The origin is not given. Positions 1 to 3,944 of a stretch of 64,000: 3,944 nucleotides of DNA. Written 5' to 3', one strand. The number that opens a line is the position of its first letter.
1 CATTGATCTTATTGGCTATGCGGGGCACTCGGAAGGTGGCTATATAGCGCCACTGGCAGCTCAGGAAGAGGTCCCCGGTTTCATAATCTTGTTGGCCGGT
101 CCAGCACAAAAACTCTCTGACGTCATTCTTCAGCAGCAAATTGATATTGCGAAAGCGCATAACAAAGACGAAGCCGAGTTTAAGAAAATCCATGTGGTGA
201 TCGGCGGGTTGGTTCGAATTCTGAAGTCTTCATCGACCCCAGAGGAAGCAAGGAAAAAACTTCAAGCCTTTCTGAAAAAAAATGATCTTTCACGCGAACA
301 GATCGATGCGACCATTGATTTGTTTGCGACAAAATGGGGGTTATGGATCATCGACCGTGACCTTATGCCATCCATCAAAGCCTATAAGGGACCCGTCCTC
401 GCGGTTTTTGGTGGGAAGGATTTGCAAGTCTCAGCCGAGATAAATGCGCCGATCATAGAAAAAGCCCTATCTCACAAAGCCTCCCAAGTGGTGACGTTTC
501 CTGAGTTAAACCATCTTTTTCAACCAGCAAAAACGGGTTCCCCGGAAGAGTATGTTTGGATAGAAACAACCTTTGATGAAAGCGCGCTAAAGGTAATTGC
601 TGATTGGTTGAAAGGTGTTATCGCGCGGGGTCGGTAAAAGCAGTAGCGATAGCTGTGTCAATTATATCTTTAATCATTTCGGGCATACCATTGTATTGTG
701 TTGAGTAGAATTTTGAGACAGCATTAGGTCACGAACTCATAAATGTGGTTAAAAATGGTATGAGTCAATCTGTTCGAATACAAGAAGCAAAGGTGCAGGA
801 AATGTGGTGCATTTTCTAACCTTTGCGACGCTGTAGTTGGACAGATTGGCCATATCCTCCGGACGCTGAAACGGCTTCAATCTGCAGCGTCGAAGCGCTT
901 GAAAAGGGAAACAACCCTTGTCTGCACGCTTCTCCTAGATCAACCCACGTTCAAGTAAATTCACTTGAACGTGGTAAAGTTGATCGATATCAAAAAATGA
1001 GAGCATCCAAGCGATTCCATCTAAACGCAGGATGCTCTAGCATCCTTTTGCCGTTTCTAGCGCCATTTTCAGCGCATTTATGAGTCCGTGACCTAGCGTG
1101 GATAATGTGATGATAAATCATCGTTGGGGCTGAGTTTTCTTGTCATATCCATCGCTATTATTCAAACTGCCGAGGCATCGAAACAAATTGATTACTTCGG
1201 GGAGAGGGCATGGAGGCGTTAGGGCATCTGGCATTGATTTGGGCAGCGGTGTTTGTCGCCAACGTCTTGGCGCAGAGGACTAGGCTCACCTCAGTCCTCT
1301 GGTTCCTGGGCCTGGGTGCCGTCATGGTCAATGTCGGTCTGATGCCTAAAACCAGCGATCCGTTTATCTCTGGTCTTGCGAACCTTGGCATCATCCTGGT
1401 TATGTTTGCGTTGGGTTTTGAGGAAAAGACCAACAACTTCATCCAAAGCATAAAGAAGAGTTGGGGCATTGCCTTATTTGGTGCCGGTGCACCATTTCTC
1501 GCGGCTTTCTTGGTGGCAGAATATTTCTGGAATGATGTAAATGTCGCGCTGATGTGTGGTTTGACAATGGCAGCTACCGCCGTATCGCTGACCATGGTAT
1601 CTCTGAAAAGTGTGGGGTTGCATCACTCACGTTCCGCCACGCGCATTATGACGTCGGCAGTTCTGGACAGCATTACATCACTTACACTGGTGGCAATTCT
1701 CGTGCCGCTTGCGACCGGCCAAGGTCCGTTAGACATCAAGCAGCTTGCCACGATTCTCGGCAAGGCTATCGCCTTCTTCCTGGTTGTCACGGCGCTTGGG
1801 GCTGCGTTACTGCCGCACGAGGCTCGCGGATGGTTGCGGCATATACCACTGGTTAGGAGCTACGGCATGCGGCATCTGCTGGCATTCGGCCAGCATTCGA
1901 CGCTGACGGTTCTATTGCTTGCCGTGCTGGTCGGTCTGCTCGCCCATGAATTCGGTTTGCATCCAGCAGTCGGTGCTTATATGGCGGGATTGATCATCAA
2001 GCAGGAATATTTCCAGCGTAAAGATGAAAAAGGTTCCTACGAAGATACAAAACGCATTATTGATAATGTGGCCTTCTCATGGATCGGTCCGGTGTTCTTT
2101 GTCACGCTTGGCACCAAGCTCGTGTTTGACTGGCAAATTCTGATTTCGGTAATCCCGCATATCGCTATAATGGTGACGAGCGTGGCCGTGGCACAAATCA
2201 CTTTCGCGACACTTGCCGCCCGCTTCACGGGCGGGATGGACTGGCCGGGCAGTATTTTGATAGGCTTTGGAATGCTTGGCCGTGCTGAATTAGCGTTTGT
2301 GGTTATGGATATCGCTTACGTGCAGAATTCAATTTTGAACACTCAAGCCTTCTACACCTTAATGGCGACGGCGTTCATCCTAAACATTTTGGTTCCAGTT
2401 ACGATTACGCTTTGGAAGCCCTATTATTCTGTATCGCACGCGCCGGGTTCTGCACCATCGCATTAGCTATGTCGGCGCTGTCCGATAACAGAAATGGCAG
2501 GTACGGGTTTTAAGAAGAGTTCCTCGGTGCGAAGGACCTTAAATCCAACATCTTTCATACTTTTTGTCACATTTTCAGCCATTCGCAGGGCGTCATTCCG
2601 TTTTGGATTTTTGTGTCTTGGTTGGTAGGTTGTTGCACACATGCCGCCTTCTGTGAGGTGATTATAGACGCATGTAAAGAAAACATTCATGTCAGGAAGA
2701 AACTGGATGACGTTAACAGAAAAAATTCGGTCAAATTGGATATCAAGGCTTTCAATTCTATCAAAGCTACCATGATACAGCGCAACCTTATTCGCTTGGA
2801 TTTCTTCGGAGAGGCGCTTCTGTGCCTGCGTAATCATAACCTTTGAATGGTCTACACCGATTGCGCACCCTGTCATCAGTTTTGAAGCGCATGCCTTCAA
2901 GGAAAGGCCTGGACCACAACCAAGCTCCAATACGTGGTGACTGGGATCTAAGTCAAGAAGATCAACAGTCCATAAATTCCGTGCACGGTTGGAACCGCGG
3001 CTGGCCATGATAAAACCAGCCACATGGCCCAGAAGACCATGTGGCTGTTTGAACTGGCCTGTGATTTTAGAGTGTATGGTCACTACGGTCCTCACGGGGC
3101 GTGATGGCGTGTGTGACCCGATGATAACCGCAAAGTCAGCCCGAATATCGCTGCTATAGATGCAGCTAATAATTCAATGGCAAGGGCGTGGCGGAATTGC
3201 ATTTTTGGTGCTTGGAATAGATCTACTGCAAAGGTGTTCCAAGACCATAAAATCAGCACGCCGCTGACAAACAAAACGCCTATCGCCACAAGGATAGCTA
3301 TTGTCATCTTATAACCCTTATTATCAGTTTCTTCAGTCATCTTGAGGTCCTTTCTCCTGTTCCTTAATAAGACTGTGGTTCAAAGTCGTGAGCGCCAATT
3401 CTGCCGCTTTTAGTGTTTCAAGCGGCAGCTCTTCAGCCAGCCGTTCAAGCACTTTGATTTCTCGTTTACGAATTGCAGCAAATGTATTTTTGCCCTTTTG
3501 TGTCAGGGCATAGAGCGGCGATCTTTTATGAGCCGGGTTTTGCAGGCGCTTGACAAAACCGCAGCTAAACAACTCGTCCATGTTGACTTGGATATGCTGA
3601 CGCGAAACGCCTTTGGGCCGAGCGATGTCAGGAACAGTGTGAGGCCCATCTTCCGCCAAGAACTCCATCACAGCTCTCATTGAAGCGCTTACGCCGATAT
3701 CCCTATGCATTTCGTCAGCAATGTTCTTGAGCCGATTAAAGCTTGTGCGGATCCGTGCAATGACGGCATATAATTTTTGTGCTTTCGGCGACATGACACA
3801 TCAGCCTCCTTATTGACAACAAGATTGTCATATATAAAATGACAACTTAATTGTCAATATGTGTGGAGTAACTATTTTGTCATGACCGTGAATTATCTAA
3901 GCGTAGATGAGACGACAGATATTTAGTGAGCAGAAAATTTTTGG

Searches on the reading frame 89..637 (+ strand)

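Call 35: search_protein_families(library=pfam, proteins=[window:89-637:+], max_evalue=0.00001)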
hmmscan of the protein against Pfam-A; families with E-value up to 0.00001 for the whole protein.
window:89-637:+ (182 aa): 0 families

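Call 39: search_protein_families(library=pfam, proteins=[window:89-637:+], max_evalue=0.01)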
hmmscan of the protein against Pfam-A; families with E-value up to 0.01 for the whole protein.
window:89-637:+ (182 aa): 1 family
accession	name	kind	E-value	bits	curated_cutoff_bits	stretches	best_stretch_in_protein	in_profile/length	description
PF01738.24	DLH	-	0.0038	17.3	21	1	96-150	139-194/217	Dienelactone hydrolase family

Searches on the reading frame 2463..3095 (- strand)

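Call 35: search_protein_families(library=pfam, proteins=[window:2463-3095:-], max_evalue=0.00001)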
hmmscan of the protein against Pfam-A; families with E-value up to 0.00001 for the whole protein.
window:2463-3095:- (210 aa): 7 families
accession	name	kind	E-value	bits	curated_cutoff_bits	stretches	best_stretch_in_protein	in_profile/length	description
PF13649.12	Methyltransf_25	-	7e-15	55.9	27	1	55-151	1-97/97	Methyltransferase domain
PF08242.18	Methyltransf_12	-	5.2e-14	53.2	30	1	56-153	1-98/98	Methyltransferase domain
PF08241.18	Methyltransf_11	-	8e-13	49.3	21.2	1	56-154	1-94/95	Methyltransferase domain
PF13847.12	Methyltransf_31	-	1.5e-11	44.6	27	1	51-159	3-113/145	Methyltransferase domain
PF02353.26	CMAS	-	1.7e-09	37.8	27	1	43-155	54-164/273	Mycolic acid cyclopropane synthetase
PF13489.12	Methyltransf_23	-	3.1e-07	30.7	27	1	49-173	20-135/164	Methyltransferase domain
PF01135.25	PCMT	-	8.1e-07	29.4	20.3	1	43-109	65-131/210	Protein-L-isoaspartate(D-aspartate) O-methyltransferase (PCMT)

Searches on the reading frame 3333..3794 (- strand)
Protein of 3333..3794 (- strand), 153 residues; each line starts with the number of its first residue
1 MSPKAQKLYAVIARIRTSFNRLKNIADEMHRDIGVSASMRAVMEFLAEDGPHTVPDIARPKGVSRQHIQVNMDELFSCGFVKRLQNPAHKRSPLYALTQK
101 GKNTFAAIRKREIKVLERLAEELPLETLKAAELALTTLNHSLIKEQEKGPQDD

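Call 35: search_protein_families(library=pfam, proteins=[window:3333-3794:-], max_evalue=0.00001)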
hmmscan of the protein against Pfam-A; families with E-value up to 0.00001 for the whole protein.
window:3333-3794:- (153 aa): 0 families

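Call 39: search_protein_families(library=pfam, proteins=[window:3333-3794:-], max_evalue=0.01)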
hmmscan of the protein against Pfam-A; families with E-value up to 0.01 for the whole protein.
window:3333-3794:- (153 aa): 3 families
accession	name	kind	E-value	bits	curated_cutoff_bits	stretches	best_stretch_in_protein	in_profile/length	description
PF01978.25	TrmB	-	0.00056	20.1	25.6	1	46-87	17-58/68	Sugar-specific transcriptional regulator TrmB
PF12802.13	MarR_2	-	0.001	19.6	27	1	42-92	10-61/61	MarR family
PF01047.28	MarR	-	0.0022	18.3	24.6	1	42-92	8-58/59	MarR family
